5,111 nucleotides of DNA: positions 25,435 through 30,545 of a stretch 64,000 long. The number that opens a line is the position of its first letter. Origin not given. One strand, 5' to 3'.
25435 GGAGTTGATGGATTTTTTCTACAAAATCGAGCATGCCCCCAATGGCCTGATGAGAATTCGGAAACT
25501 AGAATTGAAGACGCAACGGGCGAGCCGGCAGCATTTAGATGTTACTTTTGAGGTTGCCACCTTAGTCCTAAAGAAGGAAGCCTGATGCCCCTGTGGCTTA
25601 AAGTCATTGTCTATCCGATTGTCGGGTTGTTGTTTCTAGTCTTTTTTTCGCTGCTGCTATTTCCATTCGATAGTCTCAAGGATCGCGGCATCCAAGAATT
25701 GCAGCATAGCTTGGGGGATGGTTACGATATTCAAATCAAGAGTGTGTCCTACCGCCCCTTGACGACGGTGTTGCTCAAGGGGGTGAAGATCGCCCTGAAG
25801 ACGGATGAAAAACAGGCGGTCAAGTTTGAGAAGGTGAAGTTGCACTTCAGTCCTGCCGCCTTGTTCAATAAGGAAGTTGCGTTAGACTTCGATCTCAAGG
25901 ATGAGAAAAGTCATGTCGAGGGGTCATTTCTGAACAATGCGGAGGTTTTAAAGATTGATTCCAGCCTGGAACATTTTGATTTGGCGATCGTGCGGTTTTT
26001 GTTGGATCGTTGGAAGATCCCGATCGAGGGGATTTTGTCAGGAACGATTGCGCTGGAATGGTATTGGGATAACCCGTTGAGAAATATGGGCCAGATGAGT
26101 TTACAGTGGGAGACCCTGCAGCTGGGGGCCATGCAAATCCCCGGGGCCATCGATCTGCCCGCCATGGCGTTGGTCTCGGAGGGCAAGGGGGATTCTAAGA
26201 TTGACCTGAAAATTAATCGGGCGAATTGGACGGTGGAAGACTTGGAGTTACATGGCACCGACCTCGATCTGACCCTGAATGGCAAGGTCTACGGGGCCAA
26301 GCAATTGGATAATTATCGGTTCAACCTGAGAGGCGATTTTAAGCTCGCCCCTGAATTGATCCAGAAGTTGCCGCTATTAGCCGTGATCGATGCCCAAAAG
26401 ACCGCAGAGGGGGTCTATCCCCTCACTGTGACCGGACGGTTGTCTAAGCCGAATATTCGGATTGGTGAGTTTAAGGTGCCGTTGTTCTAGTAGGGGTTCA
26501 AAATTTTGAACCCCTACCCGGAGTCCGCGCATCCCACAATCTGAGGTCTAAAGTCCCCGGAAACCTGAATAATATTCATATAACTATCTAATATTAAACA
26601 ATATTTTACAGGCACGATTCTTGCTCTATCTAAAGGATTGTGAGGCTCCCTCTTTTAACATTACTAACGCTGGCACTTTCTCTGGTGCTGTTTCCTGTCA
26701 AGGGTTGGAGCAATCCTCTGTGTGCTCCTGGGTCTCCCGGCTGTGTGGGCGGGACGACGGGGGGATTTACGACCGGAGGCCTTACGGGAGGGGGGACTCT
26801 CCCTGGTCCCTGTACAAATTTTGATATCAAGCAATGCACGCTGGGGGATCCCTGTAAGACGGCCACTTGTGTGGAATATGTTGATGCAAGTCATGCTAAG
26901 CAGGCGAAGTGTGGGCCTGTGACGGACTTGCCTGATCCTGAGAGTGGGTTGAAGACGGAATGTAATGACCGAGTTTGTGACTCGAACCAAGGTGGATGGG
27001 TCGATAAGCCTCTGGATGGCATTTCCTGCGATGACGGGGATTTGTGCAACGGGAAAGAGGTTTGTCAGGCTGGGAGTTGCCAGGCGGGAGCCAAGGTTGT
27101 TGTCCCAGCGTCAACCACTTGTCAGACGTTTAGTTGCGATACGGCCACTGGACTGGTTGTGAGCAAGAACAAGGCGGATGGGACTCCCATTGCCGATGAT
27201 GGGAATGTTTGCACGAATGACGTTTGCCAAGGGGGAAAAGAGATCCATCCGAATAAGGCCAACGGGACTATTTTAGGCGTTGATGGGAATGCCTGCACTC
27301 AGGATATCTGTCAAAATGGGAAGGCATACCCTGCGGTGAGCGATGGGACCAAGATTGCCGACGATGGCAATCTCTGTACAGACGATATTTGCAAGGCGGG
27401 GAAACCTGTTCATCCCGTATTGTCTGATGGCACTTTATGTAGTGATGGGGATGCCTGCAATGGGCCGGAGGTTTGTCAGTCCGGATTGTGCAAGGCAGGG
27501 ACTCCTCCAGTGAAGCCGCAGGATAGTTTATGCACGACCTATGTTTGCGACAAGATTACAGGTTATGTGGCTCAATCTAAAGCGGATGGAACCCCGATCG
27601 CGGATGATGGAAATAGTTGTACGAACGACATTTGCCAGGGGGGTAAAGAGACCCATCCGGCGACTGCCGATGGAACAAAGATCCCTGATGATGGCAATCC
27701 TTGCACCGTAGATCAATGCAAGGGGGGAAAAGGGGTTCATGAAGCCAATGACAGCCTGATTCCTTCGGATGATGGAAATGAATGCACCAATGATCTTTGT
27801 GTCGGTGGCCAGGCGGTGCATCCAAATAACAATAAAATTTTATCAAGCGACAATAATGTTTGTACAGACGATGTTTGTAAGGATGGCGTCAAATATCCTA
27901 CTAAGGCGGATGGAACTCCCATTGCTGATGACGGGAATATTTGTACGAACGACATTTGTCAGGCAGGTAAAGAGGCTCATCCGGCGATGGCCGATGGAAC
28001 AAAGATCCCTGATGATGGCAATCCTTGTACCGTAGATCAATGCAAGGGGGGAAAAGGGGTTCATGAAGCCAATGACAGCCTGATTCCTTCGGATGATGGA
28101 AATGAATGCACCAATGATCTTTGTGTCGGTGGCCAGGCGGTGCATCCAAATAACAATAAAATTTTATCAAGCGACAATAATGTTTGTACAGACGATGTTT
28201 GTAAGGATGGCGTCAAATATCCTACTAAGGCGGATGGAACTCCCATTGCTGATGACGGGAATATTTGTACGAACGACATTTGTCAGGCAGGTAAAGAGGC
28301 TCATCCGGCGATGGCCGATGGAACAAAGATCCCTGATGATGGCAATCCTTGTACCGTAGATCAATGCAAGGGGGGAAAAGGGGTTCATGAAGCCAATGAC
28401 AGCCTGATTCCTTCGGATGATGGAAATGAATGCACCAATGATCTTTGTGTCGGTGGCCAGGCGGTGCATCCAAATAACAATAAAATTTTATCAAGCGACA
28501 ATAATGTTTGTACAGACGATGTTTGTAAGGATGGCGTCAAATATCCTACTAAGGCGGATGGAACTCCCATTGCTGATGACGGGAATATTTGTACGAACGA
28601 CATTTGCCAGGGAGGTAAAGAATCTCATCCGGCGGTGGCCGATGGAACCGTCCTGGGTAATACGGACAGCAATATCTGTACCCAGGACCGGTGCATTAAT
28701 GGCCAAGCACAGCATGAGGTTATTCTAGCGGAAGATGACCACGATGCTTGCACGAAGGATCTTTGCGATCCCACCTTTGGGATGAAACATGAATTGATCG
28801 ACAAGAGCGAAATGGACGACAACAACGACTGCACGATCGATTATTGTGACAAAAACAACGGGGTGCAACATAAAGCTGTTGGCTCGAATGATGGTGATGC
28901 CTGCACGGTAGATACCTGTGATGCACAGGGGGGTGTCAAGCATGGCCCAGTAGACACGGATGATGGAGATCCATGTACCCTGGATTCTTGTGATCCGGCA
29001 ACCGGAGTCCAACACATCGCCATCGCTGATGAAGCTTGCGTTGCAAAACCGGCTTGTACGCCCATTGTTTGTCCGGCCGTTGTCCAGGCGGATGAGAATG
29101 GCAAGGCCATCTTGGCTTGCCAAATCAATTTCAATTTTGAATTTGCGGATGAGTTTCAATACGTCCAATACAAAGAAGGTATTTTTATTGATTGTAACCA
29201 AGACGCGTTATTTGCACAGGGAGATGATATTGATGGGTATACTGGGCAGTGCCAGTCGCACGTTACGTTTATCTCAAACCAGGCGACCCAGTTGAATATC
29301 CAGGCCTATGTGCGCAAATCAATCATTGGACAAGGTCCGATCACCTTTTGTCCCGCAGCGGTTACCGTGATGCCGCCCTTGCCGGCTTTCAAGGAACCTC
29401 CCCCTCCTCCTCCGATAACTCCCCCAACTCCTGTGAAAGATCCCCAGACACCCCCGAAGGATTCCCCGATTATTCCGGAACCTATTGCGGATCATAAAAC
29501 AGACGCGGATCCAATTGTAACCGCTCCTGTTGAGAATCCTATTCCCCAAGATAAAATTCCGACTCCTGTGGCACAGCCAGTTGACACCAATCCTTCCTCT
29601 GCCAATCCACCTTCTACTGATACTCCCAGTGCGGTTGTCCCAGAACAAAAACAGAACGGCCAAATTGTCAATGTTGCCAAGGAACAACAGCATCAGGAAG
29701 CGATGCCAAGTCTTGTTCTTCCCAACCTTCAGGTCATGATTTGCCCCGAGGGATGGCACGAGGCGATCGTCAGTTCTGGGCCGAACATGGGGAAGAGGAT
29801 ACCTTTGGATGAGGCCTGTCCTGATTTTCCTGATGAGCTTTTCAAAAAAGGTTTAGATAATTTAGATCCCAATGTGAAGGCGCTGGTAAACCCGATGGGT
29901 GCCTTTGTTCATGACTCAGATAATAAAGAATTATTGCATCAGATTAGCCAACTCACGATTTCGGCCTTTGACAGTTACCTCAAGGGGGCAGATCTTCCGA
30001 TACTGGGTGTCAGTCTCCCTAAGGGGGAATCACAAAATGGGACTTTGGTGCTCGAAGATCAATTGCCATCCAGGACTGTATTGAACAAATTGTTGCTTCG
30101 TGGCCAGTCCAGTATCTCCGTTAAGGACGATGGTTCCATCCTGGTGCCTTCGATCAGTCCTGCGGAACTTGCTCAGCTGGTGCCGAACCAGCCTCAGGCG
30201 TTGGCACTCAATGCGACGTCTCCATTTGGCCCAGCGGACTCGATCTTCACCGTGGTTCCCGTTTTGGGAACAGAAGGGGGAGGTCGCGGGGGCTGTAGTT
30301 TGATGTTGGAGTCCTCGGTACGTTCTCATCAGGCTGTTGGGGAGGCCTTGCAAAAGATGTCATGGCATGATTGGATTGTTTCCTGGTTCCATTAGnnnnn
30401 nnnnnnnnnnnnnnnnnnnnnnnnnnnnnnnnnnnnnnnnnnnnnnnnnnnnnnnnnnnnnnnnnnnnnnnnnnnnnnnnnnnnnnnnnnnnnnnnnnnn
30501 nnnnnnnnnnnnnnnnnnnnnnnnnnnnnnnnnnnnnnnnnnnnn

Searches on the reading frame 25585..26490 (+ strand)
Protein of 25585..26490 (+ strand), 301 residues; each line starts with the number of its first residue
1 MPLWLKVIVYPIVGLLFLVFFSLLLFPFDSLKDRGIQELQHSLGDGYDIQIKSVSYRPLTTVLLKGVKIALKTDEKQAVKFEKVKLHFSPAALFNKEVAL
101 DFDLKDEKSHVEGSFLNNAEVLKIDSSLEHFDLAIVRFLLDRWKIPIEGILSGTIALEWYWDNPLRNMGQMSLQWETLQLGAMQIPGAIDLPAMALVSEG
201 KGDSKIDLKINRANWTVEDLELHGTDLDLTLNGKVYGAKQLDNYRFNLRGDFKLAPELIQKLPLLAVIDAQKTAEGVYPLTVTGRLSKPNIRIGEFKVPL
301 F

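Call 14: search_protein_families(library=pfam, proteins=[window:25585-26490:+], max_evalue=0.001)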
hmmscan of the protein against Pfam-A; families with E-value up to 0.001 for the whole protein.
window:25585-26490:+ (301 aa): 2 families
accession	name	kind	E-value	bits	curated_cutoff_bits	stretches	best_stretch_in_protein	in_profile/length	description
PF05170.20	AsmA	-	1.4e-05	24.6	29.8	1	1-101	1-106/607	AsmA family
PF05359.17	DUF748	-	8.5e-05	21.2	50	1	4-101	14-108/1037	Domain of Unknown Function (DUF748)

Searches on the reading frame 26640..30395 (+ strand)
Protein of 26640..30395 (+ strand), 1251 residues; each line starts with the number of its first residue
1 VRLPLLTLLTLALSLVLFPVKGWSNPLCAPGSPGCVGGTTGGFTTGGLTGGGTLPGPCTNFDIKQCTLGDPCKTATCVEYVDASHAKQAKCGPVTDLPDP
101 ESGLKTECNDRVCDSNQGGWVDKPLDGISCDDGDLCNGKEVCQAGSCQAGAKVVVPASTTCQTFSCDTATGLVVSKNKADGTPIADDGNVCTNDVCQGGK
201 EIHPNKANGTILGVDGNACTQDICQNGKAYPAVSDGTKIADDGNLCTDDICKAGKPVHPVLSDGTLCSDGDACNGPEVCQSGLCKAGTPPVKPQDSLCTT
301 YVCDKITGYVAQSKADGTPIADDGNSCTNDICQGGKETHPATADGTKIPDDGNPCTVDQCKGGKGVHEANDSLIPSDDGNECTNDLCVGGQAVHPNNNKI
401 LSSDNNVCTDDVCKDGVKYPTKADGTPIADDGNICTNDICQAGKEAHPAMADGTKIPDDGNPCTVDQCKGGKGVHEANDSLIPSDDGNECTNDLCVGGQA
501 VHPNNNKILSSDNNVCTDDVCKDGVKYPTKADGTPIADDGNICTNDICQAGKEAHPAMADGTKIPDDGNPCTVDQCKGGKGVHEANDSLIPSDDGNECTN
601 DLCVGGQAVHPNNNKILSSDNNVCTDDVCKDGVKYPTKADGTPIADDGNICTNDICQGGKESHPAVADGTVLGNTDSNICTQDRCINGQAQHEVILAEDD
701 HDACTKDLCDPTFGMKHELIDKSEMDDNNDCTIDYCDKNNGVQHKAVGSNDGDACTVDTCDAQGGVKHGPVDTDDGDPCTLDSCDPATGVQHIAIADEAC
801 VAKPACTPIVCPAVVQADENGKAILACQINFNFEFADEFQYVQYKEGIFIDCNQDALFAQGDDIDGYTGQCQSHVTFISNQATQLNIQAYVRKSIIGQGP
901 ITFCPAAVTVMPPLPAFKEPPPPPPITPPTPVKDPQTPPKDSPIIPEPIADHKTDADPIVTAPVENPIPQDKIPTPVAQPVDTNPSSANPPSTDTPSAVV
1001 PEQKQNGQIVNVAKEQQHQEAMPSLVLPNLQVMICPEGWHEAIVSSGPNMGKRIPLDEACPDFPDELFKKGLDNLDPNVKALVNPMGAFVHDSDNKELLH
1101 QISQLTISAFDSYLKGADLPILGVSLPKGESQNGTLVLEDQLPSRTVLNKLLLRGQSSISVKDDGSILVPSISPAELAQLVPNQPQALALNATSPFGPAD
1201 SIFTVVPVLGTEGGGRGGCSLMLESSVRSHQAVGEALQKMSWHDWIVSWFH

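Call 14: search_protein_families(library=pfam, proteins=[window:26640-30395:+], max_evalue=0.001)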
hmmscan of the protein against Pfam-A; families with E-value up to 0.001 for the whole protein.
window:26640-30395:+ (1251 aa): 1 family
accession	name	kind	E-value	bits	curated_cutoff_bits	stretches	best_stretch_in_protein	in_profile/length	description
PF00526.23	Dicty_CTDC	-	3.9e-44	148.5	27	6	773-795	2-24/24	Dictyostelium (slime mold) repeat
